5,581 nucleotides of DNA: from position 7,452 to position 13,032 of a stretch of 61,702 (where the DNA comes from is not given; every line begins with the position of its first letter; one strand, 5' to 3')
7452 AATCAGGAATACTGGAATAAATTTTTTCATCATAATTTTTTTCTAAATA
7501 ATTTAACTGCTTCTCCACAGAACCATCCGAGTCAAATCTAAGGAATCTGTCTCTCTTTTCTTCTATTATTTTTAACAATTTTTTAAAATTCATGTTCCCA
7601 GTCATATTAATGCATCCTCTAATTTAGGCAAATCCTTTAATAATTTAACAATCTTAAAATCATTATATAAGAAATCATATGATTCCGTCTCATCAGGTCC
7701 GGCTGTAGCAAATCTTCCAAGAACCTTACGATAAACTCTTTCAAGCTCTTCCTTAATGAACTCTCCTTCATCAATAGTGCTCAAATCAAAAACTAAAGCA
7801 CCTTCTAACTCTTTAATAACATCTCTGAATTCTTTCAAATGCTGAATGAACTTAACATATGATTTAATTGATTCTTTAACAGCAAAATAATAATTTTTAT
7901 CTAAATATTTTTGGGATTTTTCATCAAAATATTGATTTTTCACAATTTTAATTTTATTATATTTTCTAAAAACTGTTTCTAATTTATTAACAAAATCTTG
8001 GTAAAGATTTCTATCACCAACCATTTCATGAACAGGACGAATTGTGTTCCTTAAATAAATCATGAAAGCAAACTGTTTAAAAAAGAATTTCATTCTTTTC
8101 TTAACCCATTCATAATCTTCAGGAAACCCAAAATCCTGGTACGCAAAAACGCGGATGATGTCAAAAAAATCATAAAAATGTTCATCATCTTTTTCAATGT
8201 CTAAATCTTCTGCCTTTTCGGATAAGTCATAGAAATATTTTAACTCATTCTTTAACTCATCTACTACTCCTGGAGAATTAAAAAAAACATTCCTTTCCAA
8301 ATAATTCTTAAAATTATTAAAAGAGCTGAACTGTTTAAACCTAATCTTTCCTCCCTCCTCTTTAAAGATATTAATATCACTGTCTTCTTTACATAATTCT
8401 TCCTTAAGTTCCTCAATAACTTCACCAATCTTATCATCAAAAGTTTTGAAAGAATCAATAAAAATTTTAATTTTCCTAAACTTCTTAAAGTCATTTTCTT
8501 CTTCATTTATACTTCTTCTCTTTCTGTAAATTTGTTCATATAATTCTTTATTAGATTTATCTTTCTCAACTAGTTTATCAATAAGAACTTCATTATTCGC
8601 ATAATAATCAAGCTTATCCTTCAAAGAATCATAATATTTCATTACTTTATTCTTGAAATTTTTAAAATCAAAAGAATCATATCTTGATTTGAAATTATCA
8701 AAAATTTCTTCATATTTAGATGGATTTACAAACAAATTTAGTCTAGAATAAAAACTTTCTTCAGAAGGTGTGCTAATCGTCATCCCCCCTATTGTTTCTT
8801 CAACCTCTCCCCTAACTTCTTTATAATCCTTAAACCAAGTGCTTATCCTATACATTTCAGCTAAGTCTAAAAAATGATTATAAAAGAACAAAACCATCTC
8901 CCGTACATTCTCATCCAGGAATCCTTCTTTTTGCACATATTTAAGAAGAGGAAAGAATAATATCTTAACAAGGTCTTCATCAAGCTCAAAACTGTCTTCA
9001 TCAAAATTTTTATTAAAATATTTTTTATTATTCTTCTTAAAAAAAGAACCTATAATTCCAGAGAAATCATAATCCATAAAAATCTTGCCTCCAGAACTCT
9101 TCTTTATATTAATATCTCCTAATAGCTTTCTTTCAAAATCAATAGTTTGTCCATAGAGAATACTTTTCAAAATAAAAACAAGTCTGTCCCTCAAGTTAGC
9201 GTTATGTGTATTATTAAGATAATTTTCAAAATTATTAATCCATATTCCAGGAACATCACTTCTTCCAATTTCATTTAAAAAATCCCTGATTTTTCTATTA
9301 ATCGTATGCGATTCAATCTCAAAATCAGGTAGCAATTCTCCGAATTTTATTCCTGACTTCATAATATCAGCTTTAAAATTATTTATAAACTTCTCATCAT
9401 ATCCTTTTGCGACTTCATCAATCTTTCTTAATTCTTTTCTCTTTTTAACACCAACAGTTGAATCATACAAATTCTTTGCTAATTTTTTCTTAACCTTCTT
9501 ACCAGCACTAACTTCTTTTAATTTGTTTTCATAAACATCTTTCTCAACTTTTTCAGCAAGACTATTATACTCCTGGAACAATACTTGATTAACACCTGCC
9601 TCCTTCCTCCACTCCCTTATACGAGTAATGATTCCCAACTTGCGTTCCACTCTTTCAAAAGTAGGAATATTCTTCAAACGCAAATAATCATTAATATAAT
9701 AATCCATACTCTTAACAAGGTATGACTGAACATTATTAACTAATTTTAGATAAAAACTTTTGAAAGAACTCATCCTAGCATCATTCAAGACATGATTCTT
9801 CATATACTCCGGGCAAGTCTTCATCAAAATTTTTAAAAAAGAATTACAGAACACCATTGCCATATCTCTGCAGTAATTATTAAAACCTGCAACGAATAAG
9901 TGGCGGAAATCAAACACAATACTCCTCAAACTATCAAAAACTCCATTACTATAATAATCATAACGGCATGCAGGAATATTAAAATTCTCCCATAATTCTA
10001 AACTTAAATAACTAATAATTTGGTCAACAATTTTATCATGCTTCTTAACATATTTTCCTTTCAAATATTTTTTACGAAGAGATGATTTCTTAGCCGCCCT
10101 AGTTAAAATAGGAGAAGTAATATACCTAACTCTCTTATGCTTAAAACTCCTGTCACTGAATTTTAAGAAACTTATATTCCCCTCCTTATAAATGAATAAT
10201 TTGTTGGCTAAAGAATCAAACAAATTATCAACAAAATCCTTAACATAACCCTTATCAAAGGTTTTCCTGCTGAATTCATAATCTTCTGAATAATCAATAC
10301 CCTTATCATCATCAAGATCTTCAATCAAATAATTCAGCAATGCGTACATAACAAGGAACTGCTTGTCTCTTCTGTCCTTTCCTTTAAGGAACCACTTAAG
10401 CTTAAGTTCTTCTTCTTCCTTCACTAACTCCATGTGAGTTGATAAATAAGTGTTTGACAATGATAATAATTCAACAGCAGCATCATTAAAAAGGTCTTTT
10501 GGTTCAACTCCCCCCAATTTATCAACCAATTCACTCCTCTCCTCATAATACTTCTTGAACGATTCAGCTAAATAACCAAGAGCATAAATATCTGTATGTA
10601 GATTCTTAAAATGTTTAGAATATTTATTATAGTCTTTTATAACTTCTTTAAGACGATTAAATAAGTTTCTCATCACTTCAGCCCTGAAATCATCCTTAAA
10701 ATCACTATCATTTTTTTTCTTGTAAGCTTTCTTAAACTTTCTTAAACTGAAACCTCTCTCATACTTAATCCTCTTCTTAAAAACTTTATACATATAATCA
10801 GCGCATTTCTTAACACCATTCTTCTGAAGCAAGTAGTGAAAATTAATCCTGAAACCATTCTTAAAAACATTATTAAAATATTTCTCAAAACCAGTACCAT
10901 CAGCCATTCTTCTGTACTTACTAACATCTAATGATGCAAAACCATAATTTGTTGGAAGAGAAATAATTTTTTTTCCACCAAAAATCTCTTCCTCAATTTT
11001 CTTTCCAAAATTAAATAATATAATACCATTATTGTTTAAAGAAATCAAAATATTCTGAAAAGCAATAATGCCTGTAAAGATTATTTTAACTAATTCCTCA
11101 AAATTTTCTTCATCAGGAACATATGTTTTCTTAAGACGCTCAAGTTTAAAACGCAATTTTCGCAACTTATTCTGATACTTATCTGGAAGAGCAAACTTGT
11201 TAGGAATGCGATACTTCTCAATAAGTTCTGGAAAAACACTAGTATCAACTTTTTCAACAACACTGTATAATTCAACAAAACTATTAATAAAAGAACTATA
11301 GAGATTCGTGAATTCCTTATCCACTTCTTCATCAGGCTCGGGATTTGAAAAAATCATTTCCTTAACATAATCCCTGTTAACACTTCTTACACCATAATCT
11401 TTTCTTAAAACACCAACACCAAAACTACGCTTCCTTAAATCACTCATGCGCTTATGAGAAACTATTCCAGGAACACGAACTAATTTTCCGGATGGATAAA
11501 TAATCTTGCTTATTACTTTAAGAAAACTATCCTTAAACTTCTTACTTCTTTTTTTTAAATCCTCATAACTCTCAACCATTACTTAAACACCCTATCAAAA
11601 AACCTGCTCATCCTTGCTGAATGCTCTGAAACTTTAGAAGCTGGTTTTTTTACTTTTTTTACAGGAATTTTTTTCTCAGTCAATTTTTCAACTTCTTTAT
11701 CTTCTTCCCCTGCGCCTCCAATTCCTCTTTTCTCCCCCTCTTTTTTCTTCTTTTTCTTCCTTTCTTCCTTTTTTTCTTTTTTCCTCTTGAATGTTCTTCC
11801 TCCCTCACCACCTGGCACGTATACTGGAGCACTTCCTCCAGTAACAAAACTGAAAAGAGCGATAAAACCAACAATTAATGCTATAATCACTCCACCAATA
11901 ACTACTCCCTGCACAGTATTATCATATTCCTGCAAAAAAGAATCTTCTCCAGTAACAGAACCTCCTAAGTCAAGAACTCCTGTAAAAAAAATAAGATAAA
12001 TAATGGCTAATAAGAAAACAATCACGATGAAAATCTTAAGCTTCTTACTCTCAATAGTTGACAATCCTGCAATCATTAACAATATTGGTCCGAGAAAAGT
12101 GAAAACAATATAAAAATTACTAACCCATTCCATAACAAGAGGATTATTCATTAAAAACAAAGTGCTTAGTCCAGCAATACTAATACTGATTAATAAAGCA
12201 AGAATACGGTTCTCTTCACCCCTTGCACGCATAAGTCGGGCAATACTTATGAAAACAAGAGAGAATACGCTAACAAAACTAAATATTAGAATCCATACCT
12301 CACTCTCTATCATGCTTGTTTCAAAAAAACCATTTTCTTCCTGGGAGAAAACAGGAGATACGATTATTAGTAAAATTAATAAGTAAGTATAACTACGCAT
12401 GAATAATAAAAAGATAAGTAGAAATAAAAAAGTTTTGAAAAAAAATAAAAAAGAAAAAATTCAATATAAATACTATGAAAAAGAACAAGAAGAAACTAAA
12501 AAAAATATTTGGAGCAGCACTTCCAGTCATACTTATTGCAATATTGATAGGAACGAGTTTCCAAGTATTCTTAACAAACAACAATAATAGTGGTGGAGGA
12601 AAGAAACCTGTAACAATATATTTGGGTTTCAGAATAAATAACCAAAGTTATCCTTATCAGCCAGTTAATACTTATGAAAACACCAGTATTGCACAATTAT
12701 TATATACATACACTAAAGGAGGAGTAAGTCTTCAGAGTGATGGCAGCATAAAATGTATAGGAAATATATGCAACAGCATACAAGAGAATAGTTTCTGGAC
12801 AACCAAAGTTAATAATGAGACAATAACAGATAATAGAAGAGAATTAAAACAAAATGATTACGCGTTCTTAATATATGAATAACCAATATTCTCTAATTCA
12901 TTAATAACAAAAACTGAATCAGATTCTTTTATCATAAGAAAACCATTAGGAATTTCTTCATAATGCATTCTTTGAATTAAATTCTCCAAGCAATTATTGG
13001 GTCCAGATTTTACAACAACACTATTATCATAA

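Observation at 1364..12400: Seven-gene translationally coupled operon: three motif-less giant proteins bracketed by membrane proteins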

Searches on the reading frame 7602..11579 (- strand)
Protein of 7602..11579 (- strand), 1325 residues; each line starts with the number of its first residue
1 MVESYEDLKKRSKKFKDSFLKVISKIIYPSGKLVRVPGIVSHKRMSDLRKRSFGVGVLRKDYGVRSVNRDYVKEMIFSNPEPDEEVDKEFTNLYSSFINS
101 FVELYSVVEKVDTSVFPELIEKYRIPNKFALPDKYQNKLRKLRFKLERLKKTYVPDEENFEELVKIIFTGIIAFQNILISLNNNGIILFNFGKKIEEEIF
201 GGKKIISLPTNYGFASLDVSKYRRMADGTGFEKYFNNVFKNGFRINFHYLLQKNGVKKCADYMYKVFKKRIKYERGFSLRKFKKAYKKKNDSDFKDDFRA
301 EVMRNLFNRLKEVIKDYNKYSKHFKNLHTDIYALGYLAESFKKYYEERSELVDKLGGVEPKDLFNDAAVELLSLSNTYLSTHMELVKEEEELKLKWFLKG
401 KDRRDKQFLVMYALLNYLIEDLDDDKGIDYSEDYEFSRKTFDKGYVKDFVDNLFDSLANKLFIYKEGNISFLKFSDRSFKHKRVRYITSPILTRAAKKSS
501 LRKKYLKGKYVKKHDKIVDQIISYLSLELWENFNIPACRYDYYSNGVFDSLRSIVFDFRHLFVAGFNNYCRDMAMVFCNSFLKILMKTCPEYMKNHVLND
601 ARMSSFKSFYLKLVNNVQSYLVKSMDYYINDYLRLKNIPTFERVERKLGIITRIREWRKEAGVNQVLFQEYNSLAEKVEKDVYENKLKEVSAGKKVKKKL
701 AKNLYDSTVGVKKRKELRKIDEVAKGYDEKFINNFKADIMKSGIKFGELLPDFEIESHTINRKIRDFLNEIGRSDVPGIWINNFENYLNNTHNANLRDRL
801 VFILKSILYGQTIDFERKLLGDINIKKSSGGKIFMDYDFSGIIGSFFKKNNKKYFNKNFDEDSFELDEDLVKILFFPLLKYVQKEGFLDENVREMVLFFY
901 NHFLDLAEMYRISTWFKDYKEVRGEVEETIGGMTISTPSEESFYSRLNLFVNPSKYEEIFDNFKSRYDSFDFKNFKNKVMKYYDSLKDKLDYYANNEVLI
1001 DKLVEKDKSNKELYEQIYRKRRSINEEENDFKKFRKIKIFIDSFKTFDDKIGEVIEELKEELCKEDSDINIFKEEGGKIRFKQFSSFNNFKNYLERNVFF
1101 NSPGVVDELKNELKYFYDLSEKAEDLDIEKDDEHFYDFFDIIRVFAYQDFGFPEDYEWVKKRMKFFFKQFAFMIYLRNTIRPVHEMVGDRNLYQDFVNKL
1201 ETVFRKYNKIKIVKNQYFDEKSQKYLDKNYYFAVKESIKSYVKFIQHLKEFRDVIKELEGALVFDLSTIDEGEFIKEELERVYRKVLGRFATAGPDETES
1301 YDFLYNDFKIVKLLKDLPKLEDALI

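Call 4: search_protein_families(library=pfam, proteins=[window:7602-11579:-], max_evalue=1)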
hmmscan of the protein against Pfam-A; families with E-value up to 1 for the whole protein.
window:7602-11579:- (1325 aa): 0 families

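Call 9: find_encoding_contigs(protein=window:7602-11579:-, flank=10000, max_places=6)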
Protein window:7602-11579:- (1325 aa): 2 contigs read that carry it; 1 place shown.
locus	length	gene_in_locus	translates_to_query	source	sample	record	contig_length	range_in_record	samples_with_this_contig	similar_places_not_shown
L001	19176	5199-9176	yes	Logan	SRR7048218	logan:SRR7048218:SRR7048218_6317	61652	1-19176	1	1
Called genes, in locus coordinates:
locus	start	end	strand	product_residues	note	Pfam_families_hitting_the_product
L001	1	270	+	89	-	?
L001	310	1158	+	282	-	PF02463:SMC_N (faint), PF00005:ABC_tran, PF13304:AAA_21 (faint)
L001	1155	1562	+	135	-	-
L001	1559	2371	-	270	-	PF13439:Glyco_transf_4, PF00534:Glycos_transf_1, PF13692:Glyco_trans_1_4, PF13524:Glyco_trans_1_2 (weak)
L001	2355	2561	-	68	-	-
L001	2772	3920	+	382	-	-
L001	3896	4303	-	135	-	-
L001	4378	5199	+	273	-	-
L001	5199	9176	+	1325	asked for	-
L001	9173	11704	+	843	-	-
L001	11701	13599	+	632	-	-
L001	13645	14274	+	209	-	-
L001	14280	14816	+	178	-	-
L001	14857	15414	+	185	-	-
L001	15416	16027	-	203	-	-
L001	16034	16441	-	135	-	-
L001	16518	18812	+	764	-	PF00437:T2SSE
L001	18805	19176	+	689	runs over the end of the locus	-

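Call 10: find_homologous_proteins(query=window:7602-11579:-, max_evalue=0.001)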
Query window:7602-11579:- (1325 aa): 1 proteins with E <= 0.001 among 8000 candidates.
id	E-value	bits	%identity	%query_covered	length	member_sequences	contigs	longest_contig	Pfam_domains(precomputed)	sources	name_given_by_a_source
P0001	0.0e+0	2921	100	100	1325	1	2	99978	-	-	-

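Call 12: search_protein_families(library=ncbifam, proteins=[window:7602-11579:-], max_evalue=0.1)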
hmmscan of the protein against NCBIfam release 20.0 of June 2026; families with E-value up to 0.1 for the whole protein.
window:7602-11579:- (1325 aa): 0 families

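Call 13: search_protein_families(library=phrogs, proteins=[window:7602-11579:-], max_evalue=0.1)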
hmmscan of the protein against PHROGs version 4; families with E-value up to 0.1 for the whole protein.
window:7602-11579:- (1325 aa): 0 families

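Call 14: search_solved_structures(query=window:7602-11579:-, max_evalue=1)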
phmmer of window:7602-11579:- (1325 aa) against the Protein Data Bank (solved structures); distinct sequences matched with E-value up to 1: 3.
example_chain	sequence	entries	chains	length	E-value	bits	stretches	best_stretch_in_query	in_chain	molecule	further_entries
3itd_A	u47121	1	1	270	0.11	13.4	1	158-269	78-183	17beta-Hydroxysteroid dehydrogenase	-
3is3_A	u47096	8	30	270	0.12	13.3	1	158-269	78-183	17beta-hydroxysteroid dehydrogenase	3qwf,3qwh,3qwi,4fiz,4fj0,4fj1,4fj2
9g6k_UA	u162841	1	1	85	0.23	12.3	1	107-154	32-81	mL178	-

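Call 33: search_protein_families(library=pfam, proteins=[L001:16518-18812:+], max_evalue=0.01)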
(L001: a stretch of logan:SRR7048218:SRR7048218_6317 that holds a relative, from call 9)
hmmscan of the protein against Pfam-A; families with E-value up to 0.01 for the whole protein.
L001:16518-18812:+ (764 aa): 2 families
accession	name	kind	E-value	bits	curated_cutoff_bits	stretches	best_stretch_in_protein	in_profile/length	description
PF00437.27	T2SSE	-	2.6e-23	82.7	24.9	1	342-618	22-281/370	Type II/IV secretion system protein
PF20720.3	nSTAND3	-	0.0069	16.5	27.2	0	465-501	18-55/155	Novel STAND NTPase 3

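Call 42: search_protein_representatives(protein=window:7980-11579:-)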
Query: 1200 residues. Proteins with E-value up to 0.001 (for the whole library): 1; up to 1e-10: 1; up to 1e-30: 1. The best 1 are listed.
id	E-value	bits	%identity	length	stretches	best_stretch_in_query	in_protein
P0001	0.0e+00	2651.1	100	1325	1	1-1200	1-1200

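Call 50: search_dna_similar(query=window:7602-11579:-, collection=phages, mode=protein, max_evalue=0.01, max_rows=10)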
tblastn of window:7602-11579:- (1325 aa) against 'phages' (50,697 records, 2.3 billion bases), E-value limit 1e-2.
No match.

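Call 61: search_solved_structures(query=L001:16518-18812:+, max_evalue=0.001)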
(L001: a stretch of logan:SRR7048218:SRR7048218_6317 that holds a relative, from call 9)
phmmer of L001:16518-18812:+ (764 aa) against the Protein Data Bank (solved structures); distinct sequences matched with E-value up to 0.001: 17.
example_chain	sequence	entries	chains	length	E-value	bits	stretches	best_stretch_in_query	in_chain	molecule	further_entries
2oap_1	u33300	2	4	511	9.4e-33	116.7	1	236-658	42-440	Type II secretion system protein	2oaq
4ii7_A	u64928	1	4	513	9.3e-25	90.2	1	323-703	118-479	FlaI ATPase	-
8rkd_E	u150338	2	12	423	1.9e-24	89.2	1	298-635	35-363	Pilus assembly ATPase CpaF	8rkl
8rjf_A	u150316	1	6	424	1.9e-24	89.2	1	298-635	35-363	Pilus assembly ATPase CpaF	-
9e24_A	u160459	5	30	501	3.2e-24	88.5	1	298-635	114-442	CpaF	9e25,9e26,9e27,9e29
4ihq_A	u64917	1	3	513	6.3e-24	87.5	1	323-703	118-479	FlaI ATPase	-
2eyu_A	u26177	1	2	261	1.4e-06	30.1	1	467-593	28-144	twitching motility protein PilT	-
2gsz_A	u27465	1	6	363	2.5e-06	29.3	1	467-593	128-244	twitching motility protein PilT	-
2ewv_A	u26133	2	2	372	2.5e-06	29.3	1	467-593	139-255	twitching motility protein PilT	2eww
2gza_A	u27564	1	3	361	3.5e-06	28.8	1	463-567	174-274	Type IV secretion system protein VirB11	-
6bge_A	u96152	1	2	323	3.6e-06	28.8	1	464-593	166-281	VirB11-like protein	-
1g6o_A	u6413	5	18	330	3.7e-06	28.7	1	464-593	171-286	CAG-ALPHA | virB11 homolog | Cag-alfa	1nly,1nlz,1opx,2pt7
5fl3_A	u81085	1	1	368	9.4e-06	27.4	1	466-593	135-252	PILI RETRACTION PROTEIN PILT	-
3jvu_A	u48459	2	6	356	2.1e-05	26.3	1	466-594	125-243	Twitching mobility protein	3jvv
4pht_A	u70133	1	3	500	0.00012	23.8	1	442-614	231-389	General secretory pathway protein E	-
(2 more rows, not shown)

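Call 62: search_protein_families(library=ncbifam, proteins=[L001:16518-18812:+], max_evalue=0.01)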
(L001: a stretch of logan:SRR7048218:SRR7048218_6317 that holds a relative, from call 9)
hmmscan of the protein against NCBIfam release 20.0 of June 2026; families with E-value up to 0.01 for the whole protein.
L001:16518-18812:+ (764 aa): 18 families
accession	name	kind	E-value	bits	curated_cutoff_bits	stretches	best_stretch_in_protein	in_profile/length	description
NF058587.1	archaellum_moto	equivalog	7.3e-41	140.5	550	1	239-660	44-459/527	archaellum flagellar ATPase motor FlaI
TIGR03819.1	heli_sec_ATPase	hypoth_equivalog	3.6e-36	125.1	373.15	1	305-591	25-297/340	TadA family conjugal transfer-associated ATPase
NF053672.1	bindosome_BasE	exception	1.7e-21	76.5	1000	1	296-616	103-412/512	bindosome assembly system ATPase subunit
TIGR02782.1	TrbB_P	equivalog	2.8e-18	66.2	304.55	1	389-633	64-294/303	P-type conjugative transfer ATPase TrbB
TIGR02788.1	VirB11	equivalog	1.5e-14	53.7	249.95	1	463-593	143-264/308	P-type DNA transfer ATPase VirB11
NF041000.1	ATPase_ComGA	equivalog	4e-13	49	300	1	467-614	131-264/267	competence type IV pilus ATPase ComGA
NF010469.0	PRK13894.1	subfamily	2.8e-12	46.6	508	1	318-595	11-268/320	conjugal transfer ATPase TrbB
NF010425.0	PRK13851.1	equivalog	3.5e-12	45.9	461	1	457-591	155-280/344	type IV secretion system protein VirB11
NF010475.0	PRK13900.1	equivalog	5.6e-10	38.8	389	1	465-583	161-271/333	type IV secretion system ATPase VirB11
NF053534.1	T4PilAsmATPsTfpB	equivalog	9e-10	37.6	850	1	467-614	339-471/584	type IV pilus assembly ATPase TfpB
TIGR01420.1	pilT_fam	subfamily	2.3e-09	37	319.1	1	467-593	125-241/343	PilT/PilU family type 4a pilus ATPase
TIGR02533.1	type_II_gspE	equivalog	3.7e-09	35.8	630.25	1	467-614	246-378/486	type II secretion system ATPase GspE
NF010407.0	PRK13833.1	subfamily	8.3e-09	35.3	499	1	395-591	78-259/323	conjugal transfer protein TrbB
NF007755.0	PRK10436.1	equivalog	2.7e-07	29.6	617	1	467-638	222-378/465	type II secretion system protein GspE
TIGR02525.1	plasmid_TraJ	equivalog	1.5e-05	24.1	368.3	1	468-595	153-273/372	plasmid transfer ATPase TraJ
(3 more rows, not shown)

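Call 89: search_protein_families(library=padloc, proteins=[window:7602-11579:-], max_evalue=0.01)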
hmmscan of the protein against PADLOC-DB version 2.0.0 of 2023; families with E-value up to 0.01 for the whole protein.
window:7602-11579:- (1325 aa): 0 families

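Call 113: find_related_loci(query=window:7602-11579:-, collection=viral_contigs, flank=5000)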
Query window:7602-11579:- (1325 aa) in viral_contigs; peptide patterns used: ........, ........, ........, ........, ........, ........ (x = any residue, [..] = any of these).
3 stretches matched a pattern, but none encodes a relative of the query by tblastn (E <= 1e-3).

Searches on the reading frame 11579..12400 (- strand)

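Call 4: search_protein_families(library=pfam, proteins=[window:11579-12400:-], max_evalue=1)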
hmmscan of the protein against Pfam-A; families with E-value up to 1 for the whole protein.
window:11579-12400:- (273 aa): 1 family
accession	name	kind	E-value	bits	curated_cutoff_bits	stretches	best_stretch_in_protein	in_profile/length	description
PF09586.16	YfhO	-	0.038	12.8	28.5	1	18-137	262-439/835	Bacterial membrane protein YfhO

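Call 12: search_protein_families(library=ncbifam, proteins=[window:11579-12400:-], max_evalue=0.1)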
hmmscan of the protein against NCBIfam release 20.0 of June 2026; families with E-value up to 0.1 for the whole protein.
window:11579-12400:- (273 aa): 1 family
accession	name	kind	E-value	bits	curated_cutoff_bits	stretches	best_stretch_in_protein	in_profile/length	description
NF046000.1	MAG1210_fam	subfamily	0.049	12.3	275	1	120-222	67-145/550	MAG1210 family protein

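Call 13: search_protein_families(library=phrogs, proteins=[window:11579-12400:-], max_evalue=0.1)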
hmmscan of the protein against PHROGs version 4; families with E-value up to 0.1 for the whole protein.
window:11579-12400:- (273 aa): 1 family
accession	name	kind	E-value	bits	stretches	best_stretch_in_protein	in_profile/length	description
phrog_944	-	moron, auxiliary metabolic gene and host takeover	4.3e-05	24.3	1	122-222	117-204/235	membrane protein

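Call 89: search_protein_families(library=padloc, proteins=[window:11579-12400:-], max_evalue=0.01)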
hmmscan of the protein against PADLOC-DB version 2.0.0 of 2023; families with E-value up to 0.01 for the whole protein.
window:11579-12400:- (273 aa): 0 families

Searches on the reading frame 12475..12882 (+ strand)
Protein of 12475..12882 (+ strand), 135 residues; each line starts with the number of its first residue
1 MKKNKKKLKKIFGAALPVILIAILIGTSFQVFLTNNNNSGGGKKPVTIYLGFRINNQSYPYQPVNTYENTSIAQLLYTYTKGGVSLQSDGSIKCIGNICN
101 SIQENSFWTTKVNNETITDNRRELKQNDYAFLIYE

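Call 7: search_protein_families(library=pfam, proteins=[window:12475-12882:+], max_evalue=0.001)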
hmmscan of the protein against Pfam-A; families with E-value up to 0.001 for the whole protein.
window:12475-12882:+ (135 aa): 0 families

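Call 104: search_protein_families(library=pfam, proteins=[window:12475-12882:+], max_evalue=5)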
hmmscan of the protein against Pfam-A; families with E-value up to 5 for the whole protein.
window:12475-12882:+ (135 aa): 2 families
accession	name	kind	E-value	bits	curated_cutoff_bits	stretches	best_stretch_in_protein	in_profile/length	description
PF13786.12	DUF4179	-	0.19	12.6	30.1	1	3-39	1-37/94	Domain of unknown function (DUF4179)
PF21666.2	DUF4246_N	-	0.25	12.1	27.4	1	95-120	46-71/75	Domain of unknown function DUF4246, N-terminal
